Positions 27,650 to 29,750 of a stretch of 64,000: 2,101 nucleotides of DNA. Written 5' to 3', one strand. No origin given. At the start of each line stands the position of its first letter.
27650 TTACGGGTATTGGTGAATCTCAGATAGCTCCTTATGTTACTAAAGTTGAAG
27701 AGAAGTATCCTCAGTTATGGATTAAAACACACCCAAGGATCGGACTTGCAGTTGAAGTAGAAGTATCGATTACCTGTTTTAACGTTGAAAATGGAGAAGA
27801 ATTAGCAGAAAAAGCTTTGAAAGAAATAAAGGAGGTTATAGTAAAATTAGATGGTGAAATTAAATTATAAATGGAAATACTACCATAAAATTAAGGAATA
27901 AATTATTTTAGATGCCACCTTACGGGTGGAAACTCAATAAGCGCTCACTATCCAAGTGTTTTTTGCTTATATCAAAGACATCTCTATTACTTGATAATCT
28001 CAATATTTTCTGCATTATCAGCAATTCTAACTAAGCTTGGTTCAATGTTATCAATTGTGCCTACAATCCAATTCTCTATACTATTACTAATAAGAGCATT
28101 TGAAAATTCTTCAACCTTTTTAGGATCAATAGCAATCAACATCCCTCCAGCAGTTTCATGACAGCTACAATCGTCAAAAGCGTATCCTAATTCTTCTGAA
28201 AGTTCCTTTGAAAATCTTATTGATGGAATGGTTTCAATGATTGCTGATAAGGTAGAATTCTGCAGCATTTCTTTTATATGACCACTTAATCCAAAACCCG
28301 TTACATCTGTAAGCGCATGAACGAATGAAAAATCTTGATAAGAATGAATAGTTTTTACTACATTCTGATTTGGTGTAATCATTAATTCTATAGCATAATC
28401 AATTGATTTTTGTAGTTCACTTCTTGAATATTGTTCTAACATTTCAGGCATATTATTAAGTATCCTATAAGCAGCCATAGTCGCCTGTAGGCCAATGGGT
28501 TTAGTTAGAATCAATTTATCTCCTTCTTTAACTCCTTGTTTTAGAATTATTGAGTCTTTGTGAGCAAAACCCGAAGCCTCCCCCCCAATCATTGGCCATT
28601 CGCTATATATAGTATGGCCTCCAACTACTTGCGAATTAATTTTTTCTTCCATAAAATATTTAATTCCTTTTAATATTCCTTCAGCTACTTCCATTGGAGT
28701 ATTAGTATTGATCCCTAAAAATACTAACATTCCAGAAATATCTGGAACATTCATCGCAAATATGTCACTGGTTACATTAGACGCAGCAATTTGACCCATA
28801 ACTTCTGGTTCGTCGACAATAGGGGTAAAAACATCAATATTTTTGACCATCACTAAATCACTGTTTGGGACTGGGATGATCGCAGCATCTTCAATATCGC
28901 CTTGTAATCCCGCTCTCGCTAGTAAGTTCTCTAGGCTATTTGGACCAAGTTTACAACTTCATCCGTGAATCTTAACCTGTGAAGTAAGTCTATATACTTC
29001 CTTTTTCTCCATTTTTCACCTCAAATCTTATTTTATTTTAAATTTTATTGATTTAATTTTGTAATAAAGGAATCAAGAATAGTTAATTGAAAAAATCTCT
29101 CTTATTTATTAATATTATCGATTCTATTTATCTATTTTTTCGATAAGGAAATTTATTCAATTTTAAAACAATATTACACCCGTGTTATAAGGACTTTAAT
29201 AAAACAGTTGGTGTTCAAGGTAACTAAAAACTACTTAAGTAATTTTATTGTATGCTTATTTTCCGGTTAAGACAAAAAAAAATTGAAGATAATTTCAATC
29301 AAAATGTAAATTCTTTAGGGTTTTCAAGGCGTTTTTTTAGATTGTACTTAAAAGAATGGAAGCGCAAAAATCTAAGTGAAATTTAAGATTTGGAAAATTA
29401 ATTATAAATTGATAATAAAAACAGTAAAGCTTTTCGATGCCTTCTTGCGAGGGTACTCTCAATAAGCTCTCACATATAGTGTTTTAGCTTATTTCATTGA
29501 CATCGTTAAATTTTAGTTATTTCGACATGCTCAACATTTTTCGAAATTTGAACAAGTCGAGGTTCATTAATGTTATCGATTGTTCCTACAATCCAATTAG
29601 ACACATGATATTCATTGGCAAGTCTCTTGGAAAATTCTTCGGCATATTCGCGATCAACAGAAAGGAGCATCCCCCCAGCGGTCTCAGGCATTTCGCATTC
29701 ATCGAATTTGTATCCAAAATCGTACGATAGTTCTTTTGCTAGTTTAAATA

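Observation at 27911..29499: Conserved 3'-UTR stem-loops with a kink-turn-like UGA/UGA core behind both selD genes (candidate SECIS)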

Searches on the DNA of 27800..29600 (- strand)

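Call 18: search_rna_families(source=window, start=27800, end=29600, threshold=evalue, max_evalue=10, show_alignments=4)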
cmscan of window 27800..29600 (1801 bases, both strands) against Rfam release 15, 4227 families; matches with E-value up to 10: 4.
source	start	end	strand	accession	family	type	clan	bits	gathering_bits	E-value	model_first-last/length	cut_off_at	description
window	29278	29334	+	RF01603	snoR29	Gene; snRNA; snoRNA; CD-box;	-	23.6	50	2.6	1-84/84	no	small nucleolar RNA snoR29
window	29388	29446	-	RF01749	pan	Cis-reg;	-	18.2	36.2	5.2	1-92/92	no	pan motif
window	28586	28727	-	RF03098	RAGATH-22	Gene; sRNA;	-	15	120.3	8.4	1-166/166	no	RAGATH-22 RNA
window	28559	28704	-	RF02942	Clostridiales-3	Gene; sRNA;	-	10.8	103.4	5.3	1-264/264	no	Clostridiales-3 RNA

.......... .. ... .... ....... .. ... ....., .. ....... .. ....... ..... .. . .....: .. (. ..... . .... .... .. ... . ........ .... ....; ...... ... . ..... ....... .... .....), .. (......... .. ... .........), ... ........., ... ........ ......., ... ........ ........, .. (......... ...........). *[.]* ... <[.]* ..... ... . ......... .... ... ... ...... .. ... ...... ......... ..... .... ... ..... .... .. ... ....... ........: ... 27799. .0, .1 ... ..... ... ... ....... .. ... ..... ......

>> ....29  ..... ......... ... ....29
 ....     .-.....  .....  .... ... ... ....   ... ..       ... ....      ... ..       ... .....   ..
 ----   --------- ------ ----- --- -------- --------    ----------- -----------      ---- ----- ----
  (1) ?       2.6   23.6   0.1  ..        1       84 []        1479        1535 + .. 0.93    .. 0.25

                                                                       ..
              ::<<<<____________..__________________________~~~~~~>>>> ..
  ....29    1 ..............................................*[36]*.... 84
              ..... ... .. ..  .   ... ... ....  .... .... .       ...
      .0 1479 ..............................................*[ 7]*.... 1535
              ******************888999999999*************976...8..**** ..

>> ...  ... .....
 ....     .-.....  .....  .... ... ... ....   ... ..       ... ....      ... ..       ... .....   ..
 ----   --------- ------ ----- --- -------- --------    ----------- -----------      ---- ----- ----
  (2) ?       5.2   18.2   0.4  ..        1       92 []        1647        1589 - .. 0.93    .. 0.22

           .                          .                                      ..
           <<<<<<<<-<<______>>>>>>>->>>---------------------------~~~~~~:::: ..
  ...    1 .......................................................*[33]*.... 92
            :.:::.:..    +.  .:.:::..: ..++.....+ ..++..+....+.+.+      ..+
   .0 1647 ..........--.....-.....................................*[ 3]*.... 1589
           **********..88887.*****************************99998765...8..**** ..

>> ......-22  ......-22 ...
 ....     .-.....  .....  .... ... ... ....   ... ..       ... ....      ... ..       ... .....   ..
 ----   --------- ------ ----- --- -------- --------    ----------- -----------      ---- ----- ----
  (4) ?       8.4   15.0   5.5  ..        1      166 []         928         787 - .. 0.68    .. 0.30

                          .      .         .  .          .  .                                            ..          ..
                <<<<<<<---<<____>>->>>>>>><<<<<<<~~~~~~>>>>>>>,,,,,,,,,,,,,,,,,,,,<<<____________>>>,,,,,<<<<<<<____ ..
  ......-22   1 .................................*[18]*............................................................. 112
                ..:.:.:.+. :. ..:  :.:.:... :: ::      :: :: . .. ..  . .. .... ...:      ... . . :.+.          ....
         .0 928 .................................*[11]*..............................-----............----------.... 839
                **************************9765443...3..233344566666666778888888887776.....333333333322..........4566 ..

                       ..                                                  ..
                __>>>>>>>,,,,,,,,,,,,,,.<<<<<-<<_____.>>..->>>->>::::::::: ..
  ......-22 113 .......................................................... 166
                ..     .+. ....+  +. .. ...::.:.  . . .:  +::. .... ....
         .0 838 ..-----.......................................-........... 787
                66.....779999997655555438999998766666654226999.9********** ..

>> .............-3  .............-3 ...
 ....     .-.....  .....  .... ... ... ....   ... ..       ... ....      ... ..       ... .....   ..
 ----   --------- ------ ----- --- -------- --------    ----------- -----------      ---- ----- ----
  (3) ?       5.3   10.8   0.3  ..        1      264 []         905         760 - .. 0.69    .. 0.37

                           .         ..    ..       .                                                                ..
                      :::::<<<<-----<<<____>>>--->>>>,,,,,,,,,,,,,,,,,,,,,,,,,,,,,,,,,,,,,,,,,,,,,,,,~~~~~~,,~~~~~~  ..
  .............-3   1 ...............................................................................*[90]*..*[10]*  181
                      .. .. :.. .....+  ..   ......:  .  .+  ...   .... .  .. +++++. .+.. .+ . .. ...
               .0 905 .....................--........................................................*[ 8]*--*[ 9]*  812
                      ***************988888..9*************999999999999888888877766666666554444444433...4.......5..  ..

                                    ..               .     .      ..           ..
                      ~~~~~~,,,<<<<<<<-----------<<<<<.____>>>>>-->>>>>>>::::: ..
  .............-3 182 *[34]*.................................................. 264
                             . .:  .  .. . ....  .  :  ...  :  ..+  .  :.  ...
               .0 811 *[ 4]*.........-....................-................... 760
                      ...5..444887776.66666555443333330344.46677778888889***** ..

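Call 37: build_rna_model(alignment_id=A3, structure=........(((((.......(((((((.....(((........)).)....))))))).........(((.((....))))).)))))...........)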
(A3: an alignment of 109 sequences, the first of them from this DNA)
Model R1 built from alignment A3 (109 sequences, 99 columns); structure: as given.
model positions 80; base pairs 20; branch points 1; effective number of sequences 2.91; information 0.708 bits per position. Calibrated on 0.2 Mb of random sequence (short: E-values are rough).
structure used (alignment columns):
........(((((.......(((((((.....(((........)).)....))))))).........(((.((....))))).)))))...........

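Call 39: search_with_rna_model(model_id=R1, source=window, filters=off, max_evalue=10, show_alignments=2)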
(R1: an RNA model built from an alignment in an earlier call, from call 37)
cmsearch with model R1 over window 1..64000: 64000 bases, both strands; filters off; matches with E-value up to 10: 33.
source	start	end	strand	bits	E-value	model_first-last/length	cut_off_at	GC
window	29430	29508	-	89.7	3.6e-19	1-80/80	no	0.38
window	27905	27986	-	68.2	6e-14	1-80/80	no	0.38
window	56656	56730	-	15.8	0.31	1-80/80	no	0.29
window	41366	41432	-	14.3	0.7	1-80/80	no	0.27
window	11861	11925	+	14.1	0.78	1-80/80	no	0.22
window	17098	17168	+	14.1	0.81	1-80/80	no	0.25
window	38485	38543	+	13.1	1.4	1-80/80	no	0.2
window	59446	59517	+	12.9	1.5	1-80/80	no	0.26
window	55684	55748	-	12.8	1.7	1-80/80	no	0.22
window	1482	1554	+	12.7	1.8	1-80/80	no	0.32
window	18256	18310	-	12.5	1.9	1-80/80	no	0.22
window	190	243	-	12.4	2.1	1-80/80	no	0.31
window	12637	12694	-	12.1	2.4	1-80/80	no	0.29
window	54787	54812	+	11.9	2.7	1-80/80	no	0.23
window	47983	48058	-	11.8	2.8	1-80/80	no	0.34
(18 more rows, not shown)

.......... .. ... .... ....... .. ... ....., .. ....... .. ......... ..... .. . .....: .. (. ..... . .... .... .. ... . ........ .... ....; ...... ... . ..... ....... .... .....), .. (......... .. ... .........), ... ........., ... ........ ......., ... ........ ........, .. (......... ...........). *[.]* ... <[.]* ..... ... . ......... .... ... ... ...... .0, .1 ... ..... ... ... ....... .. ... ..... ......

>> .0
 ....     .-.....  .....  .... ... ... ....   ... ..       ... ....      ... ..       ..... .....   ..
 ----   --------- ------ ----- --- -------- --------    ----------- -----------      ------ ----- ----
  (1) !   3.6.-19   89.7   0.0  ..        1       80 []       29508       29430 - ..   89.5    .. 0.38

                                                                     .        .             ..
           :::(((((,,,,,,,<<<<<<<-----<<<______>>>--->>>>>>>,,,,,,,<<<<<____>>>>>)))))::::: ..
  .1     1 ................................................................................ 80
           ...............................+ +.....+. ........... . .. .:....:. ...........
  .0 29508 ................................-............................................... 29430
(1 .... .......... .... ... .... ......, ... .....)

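Call 40: search_with_rna_model(model_id=R1, sources=[L001, L002, L003, L004, L005, L006, L007, L008, L009, L010, L011, L012, L013, L014, L015, L016, L017, L018, L019, L020, L021, L022, L023, L024, L025, L026, L027, L028, L029, L030, L031, L032, L033, L034, L035, L036, L037, L038, L039, L040, L041, L042, L043, L044, L045, L046, L047, L048, L049, L050, L051, L052, L053, L054, L055, L056, L057, L058, L059, L060, L061, L062, L063, L064, L065, L066, L067, L068, window], max_evalue=1, make_alignment=true)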
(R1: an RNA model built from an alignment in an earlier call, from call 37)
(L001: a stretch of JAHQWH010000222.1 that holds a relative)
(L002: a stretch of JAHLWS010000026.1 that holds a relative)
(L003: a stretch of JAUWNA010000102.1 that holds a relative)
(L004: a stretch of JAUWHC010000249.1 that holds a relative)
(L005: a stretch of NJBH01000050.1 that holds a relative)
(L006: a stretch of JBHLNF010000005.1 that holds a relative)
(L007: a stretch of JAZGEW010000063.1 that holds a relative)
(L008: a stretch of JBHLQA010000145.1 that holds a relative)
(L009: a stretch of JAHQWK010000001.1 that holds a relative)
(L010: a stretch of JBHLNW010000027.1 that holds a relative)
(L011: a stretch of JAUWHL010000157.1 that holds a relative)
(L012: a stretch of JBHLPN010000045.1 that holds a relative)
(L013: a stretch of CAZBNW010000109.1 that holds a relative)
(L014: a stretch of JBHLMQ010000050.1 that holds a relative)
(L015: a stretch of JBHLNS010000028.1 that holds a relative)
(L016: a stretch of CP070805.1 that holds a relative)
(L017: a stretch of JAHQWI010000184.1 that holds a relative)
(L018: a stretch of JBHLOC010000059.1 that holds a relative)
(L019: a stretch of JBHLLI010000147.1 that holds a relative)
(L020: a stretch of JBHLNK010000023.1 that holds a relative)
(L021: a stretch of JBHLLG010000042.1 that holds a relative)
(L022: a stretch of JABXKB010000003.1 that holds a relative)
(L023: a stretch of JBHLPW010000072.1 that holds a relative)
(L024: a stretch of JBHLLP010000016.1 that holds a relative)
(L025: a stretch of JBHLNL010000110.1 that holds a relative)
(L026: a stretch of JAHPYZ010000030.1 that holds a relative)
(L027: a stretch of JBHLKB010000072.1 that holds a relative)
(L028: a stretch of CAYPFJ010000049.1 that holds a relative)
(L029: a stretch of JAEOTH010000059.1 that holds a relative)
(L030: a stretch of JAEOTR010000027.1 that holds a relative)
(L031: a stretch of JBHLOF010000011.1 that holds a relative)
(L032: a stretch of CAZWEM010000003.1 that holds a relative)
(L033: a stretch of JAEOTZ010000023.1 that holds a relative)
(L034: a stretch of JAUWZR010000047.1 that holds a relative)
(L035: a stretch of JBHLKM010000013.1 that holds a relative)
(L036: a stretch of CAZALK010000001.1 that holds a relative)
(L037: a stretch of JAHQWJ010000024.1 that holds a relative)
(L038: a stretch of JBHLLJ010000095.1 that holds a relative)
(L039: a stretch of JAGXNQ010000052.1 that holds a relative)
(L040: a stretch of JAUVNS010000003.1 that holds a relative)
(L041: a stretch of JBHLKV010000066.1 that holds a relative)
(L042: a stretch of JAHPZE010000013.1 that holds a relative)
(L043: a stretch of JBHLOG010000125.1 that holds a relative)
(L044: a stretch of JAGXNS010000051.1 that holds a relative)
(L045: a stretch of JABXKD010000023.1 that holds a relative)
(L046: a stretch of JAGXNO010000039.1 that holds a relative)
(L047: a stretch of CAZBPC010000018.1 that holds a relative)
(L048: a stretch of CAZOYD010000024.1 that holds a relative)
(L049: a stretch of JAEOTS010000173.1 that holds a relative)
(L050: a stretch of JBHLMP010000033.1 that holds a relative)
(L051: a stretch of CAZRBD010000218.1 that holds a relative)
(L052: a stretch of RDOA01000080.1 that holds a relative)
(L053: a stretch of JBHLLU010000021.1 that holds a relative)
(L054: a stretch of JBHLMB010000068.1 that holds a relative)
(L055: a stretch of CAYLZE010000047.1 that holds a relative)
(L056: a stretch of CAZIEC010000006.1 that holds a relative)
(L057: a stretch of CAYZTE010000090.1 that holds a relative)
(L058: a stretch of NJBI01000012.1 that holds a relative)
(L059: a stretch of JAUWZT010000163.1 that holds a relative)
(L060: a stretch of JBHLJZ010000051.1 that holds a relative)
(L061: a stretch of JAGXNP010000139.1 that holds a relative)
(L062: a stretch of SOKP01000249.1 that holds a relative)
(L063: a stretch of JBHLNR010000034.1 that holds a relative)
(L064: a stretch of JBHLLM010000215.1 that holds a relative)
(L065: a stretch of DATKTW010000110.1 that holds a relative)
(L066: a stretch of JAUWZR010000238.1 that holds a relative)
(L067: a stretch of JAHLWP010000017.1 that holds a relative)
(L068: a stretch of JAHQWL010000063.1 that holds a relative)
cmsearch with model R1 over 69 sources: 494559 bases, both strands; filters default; matches with E-value up to 1: 111.
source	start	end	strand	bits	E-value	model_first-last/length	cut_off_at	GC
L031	2759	2838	+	96.5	6.3e-20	1-80/80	no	0.34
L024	2492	2571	+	95.1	1.3e-19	1-80/80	no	0.3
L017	2759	2838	+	95.1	1.4e-19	1-80/80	no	0.39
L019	1322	1401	+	95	1.4e-19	1-80/80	no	0.35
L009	2766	2845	+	94.3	2.1e-19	1-80/80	no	0.36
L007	2730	2809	+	93.7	2.9e-19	1-80/80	no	0.31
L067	2671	2750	+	93.5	3.3e-19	1-80/80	no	0.34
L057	4033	4112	+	93.3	3.7e-19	1-80/80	no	0.38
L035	2700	2779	+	92.8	5e-19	1-80/80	no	0.39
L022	2766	2845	+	92.6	5.4e-19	1-80/80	no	0.36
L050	2693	2772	+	92.1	7e-19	1-80/80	no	0.28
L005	2645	2724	+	92.1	7.1e-19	1-80/80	no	0.32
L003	2500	2578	+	91.9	8.2e-19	1-80/80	no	0.38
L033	2690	2769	+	91.5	9.9e-19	1-80/80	no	0.32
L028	1313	1392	+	91.5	1e-18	1-80/80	no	0.35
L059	1120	1198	+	90.9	1.4e-18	1-80/80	no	0.37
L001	2503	2581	+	90.9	1.4e-18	1-80/80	no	0.41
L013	1044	1123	+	90.9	1.4e-18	1-80/80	no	0.31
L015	2716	2795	+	90.3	2e-18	1-80/80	no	0.35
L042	1313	1392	+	90.2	2.1e-18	1-80/80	no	0.36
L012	3885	3965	+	90.1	2.2e-18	1-80/80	no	0.37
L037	4021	4098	+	89.8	2.5e-18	1-80/80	no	0.38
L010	2587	2666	+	89.7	2.7e-18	1-80/80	no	0.34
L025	2767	2845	+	89.1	3.9e-18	1-80/80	no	0.32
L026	1295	1374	+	88.9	4.2e-18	1-80/80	no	0.36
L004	2502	2580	+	88.8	4.4e-18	1-80/80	no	0.38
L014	4027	4106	+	88.8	4.7e-18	1-80/80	no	0.36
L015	4024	4104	+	88.5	5.4e-18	1-80/80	no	0.36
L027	2678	2757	+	88.4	5.8e-18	1-80/80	no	0.34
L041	4027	4107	+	88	7e-18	1-80/80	no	0.35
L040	1120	1199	+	88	7.3e-18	1-80/80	no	0.36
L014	2763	2842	+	87.8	8.1e-18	1-80/80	no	0.35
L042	4021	4100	+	87.7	8.4e-18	1-80/80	no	0.32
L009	4027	4107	+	87.6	8.9e-18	1-80/80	no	0.36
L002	2502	2580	+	87.4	1e-17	1-80/80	no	0.39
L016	2764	2843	+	87.3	1e-17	1-80/80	no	0.32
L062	1114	1193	+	87.3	1e-17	1-80/80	no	0.34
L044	4027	4104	+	87.1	1.2e-17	1-80/80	no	0.37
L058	2502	2580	+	87.1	1.2e-17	1-80/80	no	0.38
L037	2525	2604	+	87.1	1.2e-17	1-80/80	no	0.36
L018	2308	2387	+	87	1.2e-17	1-80/80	no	0.32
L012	2622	2700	+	86.8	1.4e-17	1-80/80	no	0.39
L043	4054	4133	+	86.7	1.5e-17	1-80/80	no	0.3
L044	2531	2610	+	86.7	1.5e-17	1-80/80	no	0.35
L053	2635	2713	+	86.6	1.5e-17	1-80/80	no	0.3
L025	4027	4107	+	86.6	1.5e-17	1-80/80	no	0.36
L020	4021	4099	+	86.5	1.6e-17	1-80/80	no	0.34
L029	2767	2846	+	86.4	1.7e-17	1-80/80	no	0.35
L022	4027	4106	+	86.3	1.8e-17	1-80/80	no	0.31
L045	4024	4101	+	86.2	1.9e-17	1-80/80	no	0.4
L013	2305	2384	+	86.2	2e-17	1-80/80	no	0.39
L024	4024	4103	+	86.1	2.1e-17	1-80/80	no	0.3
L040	4027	4104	+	86.1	2.1e-17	1-80/80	no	0.37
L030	2691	2770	+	86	2.2e-17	1-80/80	no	0.41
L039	2396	2474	+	85.9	2.3e-17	1-80/80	no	0.32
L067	4027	4107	+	85.8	2.4e-17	1-80/80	no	0.37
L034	2499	2576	+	85.7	2.6e-17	1-80/80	no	0.37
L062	4027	4104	+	85.7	2.6e-17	1-80/80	no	0.37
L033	4027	4107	+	85.6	2.7e-17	1-80/80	no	0.37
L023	1179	1258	+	85.3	3.2e-17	1-80/80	no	0.26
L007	4024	4103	+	85.3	3.3e-17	1-80/80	no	0.35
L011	2132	2211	+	85.2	3.4e-17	1-80/80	no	0.28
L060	4024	4104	+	85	3.8e-17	1-80/80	no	0.31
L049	4024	4101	+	84.9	4e-17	1-80/80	no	0.41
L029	4027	4106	+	84.9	4.1e-17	1-80/80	no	0.29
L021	4024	4104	+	84.8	4.4e-17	1-80/80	no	0.33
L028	4021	4100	+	84.7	4.6e-17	1-80/80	no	0.3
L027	4024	4103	+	84.6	4.8e-17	1-80/80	no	0.32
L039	4027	4105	+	84.2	5.9e-17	1-80/80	no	0.38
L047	4024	4101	+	84.1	6.2e-17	1-80/80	no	0.38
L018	4027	4106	+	83.9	7e-17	1-80/80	no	0.31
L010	4024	4103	+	83.8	7.4e-17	1-80/80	no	0.3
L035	4027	4107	+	83.8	7.6e-17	1-80/80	no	0.36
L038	4024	4104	+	83.6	8.2e-17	1-80/80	no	0.36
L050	4027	4106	+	83.3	9.7e-17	1-80/80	no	0.35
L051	2747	2826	+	83.3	1e-16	1-80/80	no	0.34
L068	4024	4103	+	83.2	1e-16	1-80/80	no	0.32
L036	1810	1889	+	83.2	1e-16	1-80/80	no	0.41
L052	2511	2589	+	83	1.1e-16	1-80/80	no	0.43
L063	2372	2452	+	83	1.1e-16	1-80/80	no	0.41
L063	4027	4106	+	82.4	1.6e-16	1-80/80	no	0.38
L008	3076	3155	+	82.4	1.6e-16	1-80/80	no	0.29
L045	2527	2605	+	82.3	1.7e-16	1-80/80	no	0.41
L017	4027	4107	+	82.3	1.8e-16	1-80/80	no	0.37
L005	4024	4103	+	82.2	1.8e-16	1-80/80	no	0.35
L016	4027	4107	+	82.1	1.9e-16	1-80/80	no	0.33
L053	4027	4107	+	81.4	2.8e-16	1-80/80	no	0.36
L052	4024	4101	+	81.3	3e-16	1-80/80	no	0.42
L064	4033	4111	+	80.8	3.9e-16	1-80/80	no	0.37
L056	4009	4089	+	80.4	4.9e-16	1-80/80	no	0.36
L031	4027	4107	+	80.3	5.3e-16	1-80/80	no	0.35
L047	2232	2310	+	80.2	5.5e-16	1-80/80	no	0.34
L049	2527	2606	+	79.9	6.8e-16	1-80/80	no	0.4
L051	4027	4105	+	79.4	8.7e-16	1-80/80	no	0.35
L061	4033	4111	+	79.4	8.7e-16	1-80/80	no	0.38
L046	4027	4107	+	79.3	9.3e-16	1-80/80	no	0.37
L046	2785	2864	+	79.1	1e-15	1-80/80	no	0.4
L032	2190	2269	+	78.7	1.3e-15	1-80/80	no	0.4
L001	4027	4105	+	78.5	1.4e-15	1-80/80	no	0.34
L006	4024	4103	+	78.1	1.8e-15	1-80/80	no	0.31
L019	4024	4104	+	75.8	6.5e-15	1-80/80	no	0.37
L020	2745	2823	+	75.6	7.5e-15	1-80/80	no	0.29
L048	4026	4106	+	71.1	9e-14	1-80/80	no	0.36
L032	4027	4106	+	70.7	1.2e-13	1-80/80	no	0.43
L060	763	836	+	70.1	1.6e-13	1-80/80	no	0.35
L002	4027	4108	+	66.3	1.3e-12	1-80/80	no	0.34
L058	4027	4109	+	62.1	1.4e-11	1-80/80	no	0.34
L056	1302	1378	+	59.9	4.7e-11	1-80/80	no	0.38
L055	4027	4109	+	54.6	9.2e-10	1-80/80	no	0.39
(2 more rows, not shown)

Alignment A4: 111 matches aligned to the model, 89 columns, each read 5' to 3' on its own strand. Consensus structure (alignment columns), stored with it:
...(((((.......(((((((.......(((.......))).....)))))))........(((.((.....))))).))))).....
